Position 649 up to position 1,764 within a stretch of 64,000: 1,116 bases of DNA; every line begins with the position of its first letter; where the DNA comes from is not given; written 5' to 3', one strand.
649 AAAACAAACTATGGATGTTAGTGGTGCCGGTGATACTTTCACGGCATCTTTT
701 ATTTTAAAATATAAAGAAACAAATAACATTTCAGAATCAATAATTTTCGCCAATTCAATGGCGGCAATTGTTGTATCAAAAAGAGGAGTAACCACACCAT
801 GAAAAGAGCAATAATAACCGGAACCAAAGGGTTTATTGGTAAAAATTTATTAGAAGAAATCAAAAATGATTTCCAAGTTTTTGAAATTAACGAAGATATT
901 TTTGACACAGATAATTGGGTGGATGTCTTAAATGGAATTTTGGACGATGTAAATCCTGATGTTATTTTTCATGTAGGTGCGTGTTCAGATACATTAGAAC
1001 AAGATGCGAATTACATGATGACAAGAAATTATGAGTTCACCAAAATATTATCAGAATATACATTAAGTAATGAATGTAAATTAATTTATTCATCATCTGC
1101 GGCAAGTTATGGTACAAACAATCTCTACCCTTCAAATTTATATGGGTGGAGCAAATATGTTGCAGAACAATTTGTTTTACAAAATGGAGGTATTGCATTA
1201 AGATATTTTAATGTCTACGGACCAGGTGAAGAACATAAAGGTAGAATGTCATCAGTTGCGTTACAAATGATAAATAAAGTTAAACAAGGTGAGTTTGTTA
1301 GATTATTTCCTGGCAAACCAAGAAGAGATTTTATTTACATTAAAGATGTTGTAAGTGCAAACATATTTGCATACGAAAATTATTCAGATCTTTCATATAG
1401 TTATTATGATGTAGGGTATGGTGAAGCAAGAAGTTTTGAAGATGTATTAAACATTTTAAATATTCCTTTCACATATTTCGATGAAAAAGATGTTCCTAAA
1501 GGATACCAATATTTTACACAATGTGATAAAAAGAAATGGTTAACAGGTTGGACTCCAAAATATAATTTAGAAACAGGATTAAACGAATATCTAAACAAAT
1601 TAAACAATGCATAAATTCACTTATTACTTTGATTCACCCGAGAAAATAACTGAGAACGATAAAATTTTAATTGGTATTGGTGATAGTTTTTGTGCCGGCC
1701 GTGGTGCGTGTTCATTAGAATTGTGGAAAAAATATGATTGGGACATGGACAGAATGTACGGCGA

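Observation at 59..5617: Phage-encoded heptose nucleotide-sugar enzymes (HldE-kinase-like, HldD-epimerase-like) with esterase and putative glycosyltransferase neighbours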

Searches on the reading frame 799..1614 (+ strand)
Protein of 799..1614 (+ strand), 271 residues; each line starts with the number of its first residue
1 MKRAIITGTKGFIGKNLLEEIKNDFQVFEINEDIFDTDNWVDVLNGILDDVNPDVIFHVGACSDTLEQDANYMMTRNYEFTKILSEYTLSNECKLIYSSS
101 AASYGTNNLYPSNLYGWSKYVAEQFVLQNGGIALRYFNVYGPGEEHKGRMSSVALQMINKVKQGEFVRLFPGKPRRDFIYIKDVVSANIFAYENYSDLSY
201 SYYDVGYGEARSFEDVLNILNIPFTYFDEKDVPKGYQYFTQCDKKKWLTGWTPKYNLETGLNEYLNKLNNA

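Call 3: search_protein_families(library=pfam, proteins=[window:799-1614:+], max_evalue=0.01)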
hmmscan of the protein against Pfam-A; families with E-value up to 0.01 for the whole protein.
window:799-1614:+ (271 aa): 5 families
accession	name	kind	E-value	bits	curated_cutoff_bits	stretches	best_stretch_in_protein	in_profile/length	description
PF01370.27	Epimerase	-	3.3e-31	109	20.9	1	5-205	2-239/240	NAD dependent epimerase/dehydratase family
PF16363.11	GDP_Man_Dehyd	-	2.8e-13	50.5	27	1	32-217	59-267/332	GDP-mannose 4,6 dehydratase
PF04321.23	RmlD_sub_bind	-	6.4e-11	42.3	27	1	4-145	3-158/287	RmlD substrate binding domain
PF01073.25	3Beta_HSD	-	1.3e-07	31.4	22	1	27-194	46-231/280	3-beta hydroxysteroid dehydrogenase/isomerase family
PF07993.18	NAD_binding_4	-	5.4e-05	22.9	20.1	0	6-22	1-17/258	Male sterility protein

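Call 4: search_protein_families(library=ncbifam, proteins=[window:799-1614:+], max_evalue=0.01)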
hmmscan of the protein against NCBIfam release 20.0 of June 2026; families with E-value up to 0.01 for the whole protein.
window:799-1614:+ (271 aa): 14 families
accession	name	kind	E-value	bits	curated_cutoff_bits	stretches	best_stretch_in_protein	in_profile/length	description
TIGR02197.1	heptose_epim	equivalog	1.3e-58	198.6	274.6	1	5-270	2-315/316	ADP-glyceromanno-heptose 6-epimerase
NF008360.0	PRK11150.1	equivalog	2e-39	135.6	452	1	49-270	65-308/310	ADP-glyceromanno-heptose 6-epimerase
TIGR01179.1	galE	equivalog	1.4e-13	50.4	262.3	1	26-259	48-316/332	UDP-glucose 4-epimerase GalE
NF011728.1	PRK15181.1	equivalog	5.5e-10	38.8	760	1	129-219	185-277/348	Vi polysaccharide biosynthesis UDP-N-acetylglucosaminuronic acid C-4 epimerase TviC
NF047837.1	UDPAcbARedWbcJ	equivalog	3.3e-09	36.1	500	1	3-189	2-181/372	UDP-2-acetamido-2,6-beta-L-arabino-hexul-4-ose reductase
NF047922.1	GDPFucSynFcl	equivalog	1.2e-07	31.5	500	1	137-265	162-298/308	GDP-L-fucose synthase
TIGR01214.1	rmlD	equivalog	2.2e-07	30.3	224.05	1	4-165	2-171/285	dTDP-4-dehydrorhamnose reductase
TIGR04180.1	EDH_00030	hypoth_equivalog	1.5e-06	27.5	475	1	133-190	169-223/297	NAD-dependent 4,6-dehydratase LegB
NF043036.1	ErythonDh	equivalog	1.6e-05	24.3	325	1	24-107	51-132/321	D-erythronate dehydrogenase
TIGR01181.1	dTDP_gluc_dehyt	equivalog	4.4e-05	22.7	365.1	1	106-263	142-306/321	dTDP-glucose 4,6-dehydratase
TIGR03466.1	HpnA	hypoth_equivalog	0.0001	21.3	367.65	1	3-107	2-120/327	hopanoid-associated sugar epimerase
NF042422.1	oxyalk_red_OleD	equivalog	0.00041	19.8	580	0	5-220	4-246/329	2-alkyl-3-oxoalkanoate reductase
NF008872.0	PRK11908.1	equivalog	0.00049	19.2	294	0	134-206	174-252/349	bifunctional UDP-4-keto-pentose/UDP-xylose synthase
NF042423.1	oxyalk_red_Shew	equivalog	0.0013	17.9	580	0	3-193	10-222/331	2-alkyl-3-oxoalkanoate reductase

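Call 6: search_protein_families(library=phrogs, proteins=[window:799-1614:+], max_evalue=0.001)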
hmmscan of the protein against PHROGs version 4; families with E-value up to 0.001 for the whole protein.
window:799-1614:+ (271 aa): 1 family
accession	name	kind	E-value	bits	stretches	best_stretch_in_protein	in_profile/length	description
phrog_540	-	DNA, RNA and nucleotide metabolism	1.8e-42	146.7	1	1-264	292-590/715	nucleotide-sugar epimerase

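Call 11: search_dna_similar(query=window:799-1611:+, collection=phages, mode=protein, max_rows=40)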
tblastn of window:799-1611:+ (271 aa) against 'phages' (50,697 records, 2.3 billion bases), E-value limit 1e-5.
Records with a match: 123; places in all: 132; records where one place covers at least 80% of the query: 114.
Best place of each record, by identity: <60% 123.
By first word of the organism name: Synechococcus 70; Marine 9; Prochlorococcus 6; uncultured 5; Flavobacterium 4; Salmonella 3; Enterococcus 3; Stenotrophomonas 3; Campylobacter 2; Bacteriophage 2; and 12 more.
By host as written in the record: - 65; Synechococcus sp. 9; Synechococcus sp. WH7803 4; Synechococcus sp. MW02 4; Flavobacterium sp. LMO8 4; Synechococcus sp. WH8109 3; Stenotrophomonas maltophilia 3; Campylobacter jejuni 2; and 20 more.
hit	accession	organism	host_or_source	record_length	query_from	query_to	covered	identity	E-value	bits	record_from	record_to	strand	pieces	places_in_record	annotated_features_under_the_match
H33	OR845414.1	Escherichia phage ECO95 1-6-1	Escherichia coli O157:H7 ATCC 43895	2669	5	269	98%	33.5%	3e-34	136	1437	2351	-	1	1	record has no annotation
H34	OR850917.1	Salmonella phage S.Kent 1-2-1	Salmonella enterica subsp. enterica ...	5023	5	269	98%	33.5%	3e-34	136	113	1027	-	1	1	record has no annotation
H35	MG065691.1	Campylobacter phage A11a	Campylobacter jejuni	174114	5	269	98%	33.4%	2e-34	136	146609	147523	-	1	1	record has no annotation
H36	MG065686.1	Campylobacter phage A18a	Campylobacter jejuni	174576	5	269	98%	33.4%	2e-34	136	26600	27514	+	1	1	record has no annotation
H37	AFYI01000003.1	Salmonella enterica subsp. enterica serovar Infantis str. ...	Homo sapiens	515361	5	269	98%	33.2%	6e-34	135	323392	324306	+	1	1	ADP-glyceromanno-heptose 6-epimerase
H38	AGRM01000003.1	Salmonella enterica subsp. houtenae str. ATCC BAA-1581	Homo sapiens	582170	5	269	98%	33.2%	6e-34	135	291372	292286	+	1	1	ADP-glyceromanno-heptose 6-epimerase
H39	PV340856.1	Synechococcus phage Sf-FS3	Synechococcus sp. WH8102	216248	5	265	96%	32.3%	4e-23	103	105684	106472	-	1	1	NAD-dependent epimerase/dehydratase domain-containing protein | prolyl 4-hydroxylase alpha subunit domain-containing protein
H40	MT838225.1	Bacteriophage sp.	human fecal samples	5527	5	266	97%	29.6%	2e-27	116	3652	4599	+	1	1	record has no annotation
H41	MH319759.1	Marine virus AG-345-O18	single cell amplified by WGA-X; seawater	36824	5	247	90%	31.8%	2e-20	96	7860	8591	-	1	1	record has no annotation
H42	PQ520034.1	Enterococcus phage IME_EF3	-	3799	1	271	100%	28.4%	2e-16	84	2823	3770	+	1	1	record has no annotation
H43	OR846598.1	Enterococcus phage Efs 1-1-1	Enterococcus faecalis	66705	1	270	100%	28.0%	4e-16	84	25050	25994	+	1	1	record has no annotation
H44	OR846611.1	Enterococcus phage Efs 1-1-1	Enterococcus faecalis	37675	1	265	98%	27.2%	3e-16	84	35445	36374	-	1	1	record has no annotation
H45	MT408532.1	Synechococcus phage SynMITS9220M01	Synechococcus sp. MIT S9220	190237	1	257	95%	27.6%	4e-12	72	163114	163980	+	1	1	ADP-L-glycero-D-mannoheptose-6-epimerase | hypothetical protein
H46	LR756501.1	uncultured phage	metagenomic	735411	1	261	96%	27.1%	7e-11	68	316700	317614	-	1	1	record has no annotation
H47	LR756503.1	uncultured phage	metagenomic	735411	1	261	96%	27.1%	7e-11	68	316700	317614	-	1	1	record has no annotation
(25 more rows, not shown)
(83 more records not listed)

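Call 19: search_solved_structures(query=window:799-1611:+, max_evalue=1e-10, show_alignments=2)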
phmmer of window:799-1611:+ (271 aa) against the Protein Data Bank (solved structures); distinct sequences matched with E-value up to 1e-10: 7.
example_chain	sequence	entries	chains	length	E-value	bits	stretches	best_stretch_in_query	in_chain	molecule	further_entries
1eq2_A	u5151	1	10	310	3.6e-34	121.5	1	33-269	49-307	ADP-L-GLYCERO-D-MANNOHEPTOSE 6-EPIMERASE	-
2x6t_A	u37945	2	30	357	1.3e-33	119.7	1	33-269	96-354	ADP-L-GLYCERO-D-MANNO-HEPTOSE-6-EPIMERASE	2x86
3sxp_A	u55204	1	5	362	4.6e-32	114.6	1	48-267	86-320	ADP-L-glycero-D-mannoheptose-6-epimerase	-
4ej0_A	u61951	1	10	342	3.4e-30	108.4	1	51-217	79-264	ADP-L-glycero-D-manno-heptose-6-epimerase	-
4zrm_A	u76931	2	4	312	3.8e-13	52.6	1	94-262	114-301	UDP-glucose 4-epimerase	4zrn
6dnt_A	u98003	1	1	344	4.1e-12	49.2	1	29-230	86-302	NAD-dependent epimerase/dehydratase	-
6vo6_A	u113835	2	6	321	9.5e-12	48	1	70-266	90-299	Putative sugar-nucleotide epimerase/dehydratease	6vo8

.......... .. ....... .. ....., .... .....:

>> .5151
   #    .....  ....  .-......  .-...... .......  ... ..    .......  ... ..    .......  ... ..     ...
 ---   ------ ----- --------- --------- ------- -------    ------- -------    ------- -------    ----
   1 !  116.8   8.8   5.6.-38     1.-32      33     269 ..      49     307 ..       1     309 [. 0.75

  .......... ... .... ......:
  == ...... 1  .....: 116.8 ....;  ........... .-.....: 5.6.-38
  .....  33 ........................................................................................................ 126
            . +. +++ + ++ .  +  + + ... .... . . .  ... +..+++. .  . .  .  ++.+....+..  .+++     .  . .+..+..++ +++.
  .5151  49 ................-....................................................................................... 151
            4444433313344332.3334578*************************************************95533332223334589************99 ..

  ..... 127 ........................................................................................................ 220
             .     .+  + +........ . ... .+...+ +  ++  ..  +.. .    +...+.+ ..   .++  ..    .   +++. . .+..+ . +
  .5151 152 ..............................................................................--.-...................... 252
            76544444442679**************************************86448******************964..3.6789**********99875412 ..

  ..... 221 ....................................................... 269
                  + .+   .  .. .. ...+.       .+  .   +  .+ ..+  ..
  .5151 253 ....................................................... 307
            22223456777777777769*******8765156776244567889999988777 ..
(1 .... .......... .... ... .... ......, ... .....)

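Call 80: search_protein_families(library=padloc, proteins=[window:799-1614:+], max_evalue=0.001)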
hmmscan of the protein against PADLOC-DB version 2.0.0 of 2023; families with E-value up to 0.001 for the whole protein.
window:799-1614:+ (271 aa): 0 families
